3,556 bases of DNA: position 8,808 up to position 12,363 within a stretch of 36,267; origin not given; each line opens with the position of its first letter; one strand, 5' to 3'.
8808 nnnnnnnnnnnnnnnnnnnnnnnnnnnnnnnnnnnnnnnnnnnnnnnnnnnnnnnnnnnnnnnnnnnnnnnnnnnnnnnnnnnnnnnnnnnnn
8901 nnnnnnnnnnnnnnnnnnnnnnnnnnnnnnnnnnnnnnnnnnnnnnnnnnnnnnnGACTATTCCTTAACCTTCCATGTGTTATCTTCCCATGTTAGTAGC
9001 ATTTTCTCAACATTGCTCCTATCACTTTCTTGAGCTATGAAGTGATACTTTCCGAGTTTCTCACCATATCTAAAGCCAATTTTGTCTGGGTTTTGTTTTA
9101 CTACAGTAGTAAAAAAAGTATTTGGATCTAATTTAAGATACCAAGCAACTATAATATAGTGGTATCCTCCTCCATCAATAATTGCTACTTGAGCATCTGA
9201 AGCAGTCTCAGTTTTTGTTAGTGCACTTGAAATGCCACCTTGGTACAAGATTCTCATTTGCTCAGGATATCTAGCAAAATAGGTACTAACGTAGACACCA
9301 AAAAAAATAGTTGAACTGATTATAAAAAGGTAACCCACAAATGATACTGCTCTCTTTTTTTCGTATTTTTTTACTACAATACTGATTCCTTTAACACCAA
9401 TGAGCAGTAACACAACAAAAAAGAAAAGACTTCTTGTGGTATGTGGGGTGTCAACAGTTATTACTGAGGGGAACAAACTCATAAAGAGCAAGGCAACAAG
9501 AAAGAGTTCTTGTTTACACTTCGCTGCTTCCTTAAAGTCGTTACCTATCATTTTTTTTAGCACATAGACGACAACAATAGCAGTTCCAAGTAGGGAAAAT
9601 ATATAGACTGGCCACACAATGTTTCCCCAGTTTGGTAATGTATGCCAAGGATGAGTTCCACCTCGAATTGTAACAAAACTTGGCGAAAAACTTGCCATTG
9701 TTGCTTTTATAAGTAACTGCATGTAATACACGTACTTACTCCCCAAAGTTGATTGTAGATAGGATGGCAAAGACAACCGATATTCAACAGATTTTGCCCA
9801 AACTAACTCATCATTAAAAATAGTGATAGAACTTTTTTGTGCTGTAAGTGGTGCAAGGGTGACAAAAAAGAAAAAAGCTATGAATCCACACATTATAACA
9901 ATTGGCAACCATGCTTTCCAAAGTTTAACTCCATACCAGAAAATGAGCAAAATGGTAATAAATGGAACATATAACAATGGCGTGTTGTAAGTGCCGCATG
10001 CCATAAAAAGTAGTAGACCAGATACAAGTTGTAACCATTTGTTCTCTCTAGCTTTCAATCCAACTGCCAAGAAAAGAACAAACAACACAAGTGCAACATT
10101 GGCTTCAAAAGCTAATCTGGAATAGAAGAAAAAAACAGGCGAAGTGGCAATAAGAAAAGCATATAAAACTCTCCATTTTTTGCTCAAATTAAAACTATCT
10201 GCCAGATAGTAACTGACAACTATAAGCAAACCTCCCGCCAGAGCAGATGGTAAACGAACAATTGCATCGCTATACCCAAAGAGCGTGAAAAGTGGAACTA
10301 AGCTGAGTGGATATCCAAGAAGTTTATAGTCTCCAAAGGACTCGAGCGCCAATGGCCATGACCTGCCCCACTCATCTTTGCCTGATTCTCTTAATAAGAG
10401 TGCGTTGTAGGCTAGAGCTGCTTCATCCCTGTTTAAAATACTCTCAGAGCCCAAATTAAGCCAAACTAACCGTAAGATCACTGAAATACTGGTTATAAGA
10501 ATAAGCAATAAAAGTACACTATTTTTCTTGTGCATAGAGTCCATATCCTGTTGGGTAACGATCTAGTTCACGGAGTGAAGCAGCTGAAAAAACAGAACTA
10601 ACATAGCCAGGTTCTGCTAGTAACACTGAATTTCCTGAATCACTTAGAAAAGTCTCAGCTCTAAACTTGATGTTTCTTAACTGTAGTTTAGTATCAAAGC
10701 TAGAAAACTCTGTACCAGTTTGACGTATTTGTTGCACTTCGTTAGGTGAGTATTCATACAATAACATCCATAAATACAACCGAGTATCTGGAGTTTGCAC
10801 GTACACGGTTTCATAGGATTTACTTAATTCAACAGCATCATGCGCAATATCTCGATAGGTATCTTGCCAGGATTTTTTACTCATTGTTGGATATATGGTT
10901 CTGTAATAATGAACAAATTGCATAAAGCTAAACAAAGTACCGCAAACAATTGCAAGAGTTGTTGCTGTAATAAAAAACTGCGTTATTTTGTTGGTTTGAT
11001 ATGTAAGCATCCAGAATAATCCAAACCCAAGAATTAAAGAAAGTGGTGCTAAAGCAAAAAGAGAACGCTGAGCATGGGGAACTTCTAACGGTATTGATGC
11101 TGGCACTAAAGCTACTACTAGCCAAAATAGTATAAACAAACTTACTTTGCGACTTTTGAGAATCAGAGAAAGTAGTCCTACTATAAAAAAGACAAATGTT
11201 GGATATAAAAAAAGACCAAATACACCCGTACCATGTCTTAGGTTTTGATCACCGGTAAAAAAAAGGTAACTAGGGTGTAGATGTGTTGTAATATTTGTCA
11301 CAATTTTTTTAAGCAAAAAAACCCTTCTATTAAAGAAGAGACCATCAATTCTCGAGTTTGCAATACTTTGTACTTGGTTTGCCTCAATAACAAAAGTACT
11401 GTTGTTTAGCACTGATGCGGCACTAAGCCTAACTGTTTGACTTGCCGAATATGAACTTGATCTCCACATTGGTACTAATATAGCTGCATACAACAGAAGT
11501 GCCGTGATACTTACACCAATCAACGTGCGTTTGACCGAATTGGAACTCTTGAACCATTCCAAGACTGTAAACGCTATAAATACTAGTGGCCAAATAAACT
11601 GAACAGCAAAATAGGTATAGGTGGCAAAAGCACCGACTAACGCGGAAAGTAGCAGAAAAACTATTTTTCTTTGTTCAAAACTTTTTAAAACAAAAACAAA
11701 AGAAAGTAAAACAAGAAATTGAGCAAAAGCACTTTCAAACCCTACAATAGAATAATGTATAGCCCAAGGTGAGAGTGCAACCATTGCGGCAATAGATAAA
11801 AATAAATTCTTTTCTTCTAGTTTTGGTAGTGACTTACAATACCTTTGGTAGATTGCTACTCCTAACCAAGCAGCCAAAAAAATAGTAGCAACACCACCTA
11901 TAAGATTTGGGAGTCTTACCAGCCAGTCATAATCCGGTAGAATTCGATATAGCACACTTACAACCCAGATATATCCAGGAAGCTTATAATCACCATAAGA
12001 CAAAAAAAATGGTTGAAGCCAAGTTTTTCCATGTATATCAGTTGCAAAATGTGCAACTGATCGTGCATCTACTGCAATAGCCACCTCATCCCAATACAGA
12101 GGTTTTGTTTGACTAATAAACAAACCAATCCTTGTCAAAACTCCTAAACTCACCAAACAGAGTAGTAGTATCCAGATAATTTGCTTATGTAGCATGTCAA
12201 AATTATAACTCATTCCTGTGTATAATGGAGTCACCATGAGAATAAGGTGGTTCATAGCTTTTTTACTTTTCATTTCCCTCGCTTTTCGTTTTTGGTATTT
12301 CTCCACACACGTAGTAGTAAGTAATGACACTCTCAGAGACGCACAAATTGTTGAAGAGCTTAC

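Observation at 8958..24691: Seven intact ArnT/PMT-like paralogues share a four-part signature plus a C-terminal soluble domain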

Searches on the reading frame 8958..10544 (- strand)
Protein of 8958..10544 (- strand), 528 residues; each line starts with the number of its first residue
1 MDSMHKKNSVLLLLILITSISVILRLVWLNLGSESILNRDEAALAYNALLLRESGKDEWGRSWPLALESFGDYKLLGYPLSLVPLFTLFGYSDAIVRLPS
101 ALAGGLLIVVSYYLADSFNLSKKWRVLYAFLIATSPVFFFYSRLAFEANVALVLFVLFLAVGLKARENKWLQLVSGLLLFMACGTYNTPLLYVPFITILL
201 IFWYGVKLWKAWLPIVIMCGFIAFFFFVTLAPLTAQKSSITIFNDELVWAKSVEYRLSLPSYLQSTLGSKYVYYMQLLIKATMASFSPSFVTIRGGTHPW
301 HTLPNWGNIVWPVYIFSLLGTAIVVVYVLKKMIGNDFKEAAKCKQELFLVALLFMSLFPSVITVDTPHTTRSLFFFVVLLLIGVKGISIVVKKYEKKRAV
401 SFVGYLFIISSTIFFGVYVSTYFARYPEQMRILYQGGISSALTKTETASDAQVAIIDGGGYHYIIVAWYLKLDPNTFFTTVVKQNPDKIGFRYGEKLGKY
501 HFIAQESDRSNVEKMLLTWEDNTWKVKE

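Call 4: search_protein_families(library=pfam, proteins=[window:8958-10544:-], max_evalue=0.01)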
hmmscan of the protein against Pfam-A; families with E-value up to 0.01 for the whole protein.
window:8958-10544:- (528 aa): 1 family
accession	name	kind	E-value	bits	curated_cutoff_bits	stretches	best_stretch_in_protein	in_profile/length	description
PF13231.12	PMT_2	-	2.8e-05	24.8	26.1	1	86-224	14-154/160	Dolichyl-phosphate-mannose-protein mannosyltransferase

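Call 8: search_solved_structures(query=A1, max_evalue=1, show_alignments=2)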
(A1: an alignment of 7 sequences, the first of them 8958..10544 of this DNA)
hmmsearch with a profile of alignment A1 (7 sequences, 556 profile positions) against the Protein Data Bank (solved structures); distinct sequences matched with E-value up to 1: 1.
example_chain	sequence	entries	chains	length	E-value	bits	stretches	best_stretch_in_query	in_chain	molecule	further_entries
5ezm_A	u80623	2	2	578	0.035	16.1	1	72-232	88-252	4-amino-4-deoxy-L-arabinose transferase or related glycosyltransferases of PMT family | 4-amino-4-deoxy-L-arabinose (L-Ara4N) transferase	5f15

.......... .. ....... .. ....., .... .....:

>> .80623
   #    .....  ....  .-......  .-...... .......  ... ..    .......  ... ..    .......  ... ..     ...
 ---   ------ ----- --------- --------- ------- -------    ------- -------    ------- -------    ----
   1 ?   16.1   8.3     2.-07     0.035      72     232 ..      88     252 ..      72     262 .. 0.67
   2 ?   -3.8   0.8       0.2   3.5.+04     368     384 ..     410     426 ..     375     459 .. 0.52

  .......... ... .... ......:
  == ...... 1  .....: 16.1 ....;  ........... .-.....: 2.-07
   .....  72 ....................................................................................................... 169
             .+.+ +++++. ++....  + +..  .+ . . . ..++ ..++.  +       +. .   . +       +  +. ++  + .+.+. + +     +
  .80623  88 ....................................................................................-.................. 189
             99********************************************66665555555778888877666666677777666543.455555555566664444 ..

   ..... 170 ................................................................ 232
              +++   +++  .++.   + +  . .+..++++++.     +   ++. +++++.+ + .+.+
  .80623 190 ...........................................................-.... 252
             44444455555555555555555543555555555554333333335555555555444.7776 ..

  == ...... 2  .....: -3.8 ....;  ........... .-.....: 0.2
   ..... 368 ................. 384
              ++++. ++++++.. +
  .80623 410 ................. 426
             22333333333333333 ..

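Call 9: search_protein_families(library=ncbifam, proteins=[window:8958-10544:-], max_evalue=0.01)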
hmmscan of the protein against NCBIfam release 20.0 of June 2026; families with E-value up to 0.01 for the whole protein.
window:8958-10544:- (528 aa): 1 family
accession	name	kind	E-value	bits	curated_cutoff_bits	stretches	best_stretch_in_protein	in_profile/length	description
TIGR03663.1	TIGR03663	subfamily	6.7e-08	32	126.25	1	13-202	3-180/435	flippase activity-associated protein Agl23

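Call 67: search_protein_representatives(alignment_id=A1)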
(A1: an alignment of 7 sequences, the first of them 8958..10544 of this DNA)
Query: 7 sequences, 556 profile positions. Proteins with E-value up to 0.001 (for the whole library): 28550; up to 1e-10: 14490; up to 1e-30: 6314. The best 150 are listed.
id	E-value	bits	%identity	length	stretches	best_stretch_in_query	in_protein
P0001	1.2e-208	710.9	-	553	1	1-556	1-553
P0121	2.0e-184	630.9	-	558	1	5-542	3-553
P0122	2.2e-177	607.7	-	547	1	1-556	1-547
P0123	4.4e-171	586.8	-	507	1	22-518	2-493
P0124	3.1e-162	557.6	-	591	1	1-555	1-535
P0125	2.3e-149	515.2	-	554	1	5-554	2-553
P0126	8.5e-131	453.9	-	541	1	6-512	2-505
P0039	3.7e-124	432.0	-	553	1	8-552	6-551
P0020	4.6e-123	428.3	-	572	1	12-508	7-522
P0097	3.1e-121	422.3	-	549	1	13-550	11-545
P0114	3.9e-121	422.0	-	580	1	5-553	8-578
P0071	3.9e-120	418.7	-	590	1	9-548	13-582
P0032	1.3e-119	417.0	-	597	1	10-511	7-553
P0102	1.1e-118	414.0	-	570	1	5-550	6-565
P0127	1.1e-118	413.8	-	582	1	1-553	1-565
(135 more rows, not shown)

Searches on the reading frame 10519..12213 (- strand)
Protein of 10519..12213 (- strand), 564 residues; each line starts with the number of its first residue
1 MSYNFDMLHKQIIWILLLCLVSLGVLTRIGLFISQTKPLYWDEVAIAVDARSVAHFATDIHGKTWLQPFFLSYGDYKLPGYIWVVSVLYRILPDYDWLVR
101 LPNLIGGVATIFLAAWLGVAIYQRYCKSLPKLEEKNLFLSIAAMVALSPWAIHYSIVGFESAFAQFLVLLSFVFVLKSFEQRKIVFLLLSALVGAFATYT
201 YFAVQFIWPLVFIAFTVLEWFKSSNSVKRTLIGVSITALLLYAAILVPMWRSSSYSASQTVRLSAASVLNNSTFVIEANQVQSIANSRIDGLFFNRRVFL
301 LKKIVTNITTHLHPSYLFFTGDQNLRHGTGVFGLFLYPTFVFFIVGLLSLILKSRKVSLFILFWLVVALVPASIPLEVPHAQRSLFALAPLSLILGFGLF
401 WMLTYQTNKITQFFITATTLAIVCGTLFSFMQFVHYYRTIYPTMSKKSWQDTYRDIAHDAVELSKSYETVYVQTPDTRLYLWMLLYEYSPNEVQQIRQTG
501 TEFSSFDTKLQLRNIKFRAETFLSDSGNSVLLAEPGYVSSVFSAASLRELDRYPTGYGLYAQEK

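Call 4: search_protein_families(library=pfam, proteins=[window:10519-12213:-], max_evalue=0.01)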
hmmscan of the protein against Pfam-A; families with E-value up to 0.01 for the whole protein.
window:10519-12213:- (564 aa): 0 families

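Call 9: search_protein_families(library=ncbifam, proteins=[window:10519-12213:-], max_evalue=0.01)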
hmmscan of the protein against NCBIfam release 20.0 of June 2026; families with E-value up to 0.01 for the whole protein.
window:10519-12213:- (564 aa): 0 families

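Call 57: search_protein_families(library=pfam, proteins=[window:10519-12213:-], max_evalue=5)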
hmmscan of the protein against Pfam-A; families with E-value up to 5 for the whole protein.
window:10519-12213:- (564 aa): 2 families
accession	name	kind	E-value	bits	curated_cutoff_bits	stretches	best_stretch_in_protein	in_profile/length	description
PF14297.12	Lin1244_N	-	0.12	13.6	25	0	233-306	20-91/95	Lin1244/Lin1753-like, N-terminal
PF15061.11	DUF4538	-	0.34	11.1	27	1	234-261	14-41/57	Domain of unknown function (DUF4538)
